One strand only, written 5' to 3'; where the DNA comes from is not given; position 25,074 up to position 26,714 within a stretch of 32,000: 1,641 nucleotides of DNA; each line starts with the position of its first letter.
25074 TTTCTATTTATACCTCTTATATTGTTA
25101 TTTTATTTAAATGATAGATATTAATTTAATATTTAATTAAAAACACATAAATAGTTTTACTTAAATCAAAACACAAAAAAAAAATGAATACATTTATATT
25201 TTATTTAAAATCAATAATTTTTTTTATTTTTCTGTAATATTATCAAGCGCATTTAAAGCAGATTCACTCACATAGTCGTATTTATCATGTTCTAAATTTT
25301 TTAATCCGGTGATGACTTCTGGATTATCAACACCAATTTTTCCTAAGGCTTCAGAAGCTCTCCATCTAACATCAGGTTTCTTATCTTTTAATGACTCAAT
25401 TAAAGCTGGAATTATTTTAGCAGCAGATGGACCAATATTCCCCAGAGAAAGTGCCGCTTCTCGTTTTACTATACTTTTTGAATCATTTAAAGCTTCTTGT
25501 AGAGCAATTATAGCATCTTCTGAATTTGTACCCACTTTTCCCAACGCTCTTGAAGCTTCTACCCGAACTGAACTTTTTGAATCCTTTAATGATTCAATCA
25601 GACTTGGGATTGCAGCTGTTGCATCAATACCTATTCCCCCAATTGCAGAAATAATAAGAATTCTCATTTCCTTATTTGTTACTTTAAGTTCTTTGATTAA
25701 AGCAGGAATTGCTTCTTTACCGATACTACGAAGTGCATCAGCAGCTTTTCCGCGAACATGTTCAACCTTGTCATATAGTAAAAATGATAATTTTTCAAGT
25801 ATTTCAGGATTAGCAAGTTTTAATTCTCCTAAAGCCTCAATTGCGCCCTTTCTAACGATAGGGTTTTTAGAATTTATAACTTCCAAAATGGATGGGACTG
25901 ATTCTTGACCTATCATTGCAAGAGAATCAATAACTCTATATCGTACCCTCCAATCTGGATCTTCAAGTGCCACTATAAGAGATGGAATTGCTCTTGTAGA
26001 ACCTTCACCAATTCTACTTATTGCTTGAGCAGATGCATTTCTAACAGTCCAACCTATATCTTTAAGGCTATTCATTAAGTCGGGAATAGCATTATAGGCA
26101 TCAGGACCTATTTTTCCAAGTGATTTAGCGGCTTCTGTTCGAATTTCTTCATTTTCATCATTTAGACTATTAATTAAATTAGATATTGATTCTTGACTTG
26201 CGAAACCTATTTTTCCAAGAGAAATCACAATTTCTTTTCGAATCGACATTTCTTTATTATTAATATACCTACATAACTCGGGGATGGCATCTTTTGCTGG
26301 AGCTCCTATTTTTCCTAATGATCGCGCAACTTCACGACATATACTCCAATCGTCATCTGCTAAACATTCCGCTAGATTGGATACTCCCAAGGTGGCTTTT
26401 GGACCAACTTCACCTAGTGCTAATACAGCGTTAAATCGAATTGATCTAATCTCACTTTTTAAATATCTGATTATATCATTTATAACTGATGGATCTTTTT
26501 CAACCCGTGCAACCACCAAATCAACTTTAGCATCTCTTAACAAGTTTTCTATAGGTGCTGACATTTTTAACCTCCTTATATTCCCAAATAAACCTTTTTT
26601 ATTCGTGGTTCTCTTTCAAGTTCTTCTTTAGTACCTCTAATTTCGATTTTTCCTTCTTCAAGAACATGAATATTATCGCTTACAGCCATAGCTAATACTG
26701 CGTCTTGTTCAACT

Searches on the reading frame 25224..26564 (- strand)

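Call 6: search_protein_families(library=pfam, proteins=[window:25224-26564:-], max_evalue=0.001)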
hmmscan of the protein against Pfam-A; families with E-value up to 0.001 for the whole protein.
window:25224-26564:- (446 aa): 19 families
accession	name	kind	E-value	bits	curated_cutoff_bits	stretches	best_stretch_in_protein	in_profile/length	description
PF13646.12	HEAT_2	-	1.5e-70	234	27.7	7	286-375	1-88/88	HEAT repeats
PF02985.28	HEAT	-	2.8e-48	157.7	23.5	1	384-410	1-27/31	HEAT repeat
PF03130.22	HEAT_PBS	-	1.4e-40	133.5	20.9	0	333-361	1-27/27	PBS lyase HEAT-like repeat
PF13513.12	HEAT_EZ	-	4.4e-29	100.8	27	1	366-410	3-55/55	HEAT-like repeat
PF24714.1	TOR1L1_N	-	3.9e-15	56.4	43.3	0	221-279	211-277/281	TORTIFOLIA1 N-terminal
PF01602.26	Adaptin_N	-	4.5e-15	55.6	37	1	291-414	52-181/524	Adaptin N terminal region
PF25786.1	HEAT_GCN1_C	-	3.6e-13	50.2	27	0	353-419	30-103/151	GCN1-like, C-terminal HEAT repeats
PF12717.13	Cnd1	-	1.9e-12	48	26.4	0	94-169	23-106/162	non-SMC mitotic condensation complex subunit 1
PF20168.4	PDS5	-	2e-12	46.2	27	2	127-248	244-387/1053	Sister chromatid cohesion protein PDS5 protein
PF00514.29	Arm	-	1.2e-11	44.7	20.6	0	318-342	13-37/41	Armadillo/beta-catenin-like repeat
PF21581.3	SCD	-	1.5e-09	38.4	27.5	0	121-152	26-57/75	Stromalin conservative domain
PF25767.1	ARM_TBCD_2nd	-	2.1e-09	37.6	29.7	0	382-411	76-105/245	Tubulin-specific chaperone D-like, ARM repeats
PF12755.13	Vac14_Fab1_bd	-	2.7e-09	37.9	22.1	0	191-231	27-67/97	Vacuolar 14 Fab1-binding region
PF24987.1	HEAT_EF3_N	-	4.6e-09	36.9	32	0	382-407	144-169/169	EF3 N-terminal HEAT repeat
PF24492.1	HEAT_ECM29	-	5.5e-07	30.3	27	0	125-152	112-139/160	Proteasome adapter and scaffold protein ECM29, HEAT-repeat domain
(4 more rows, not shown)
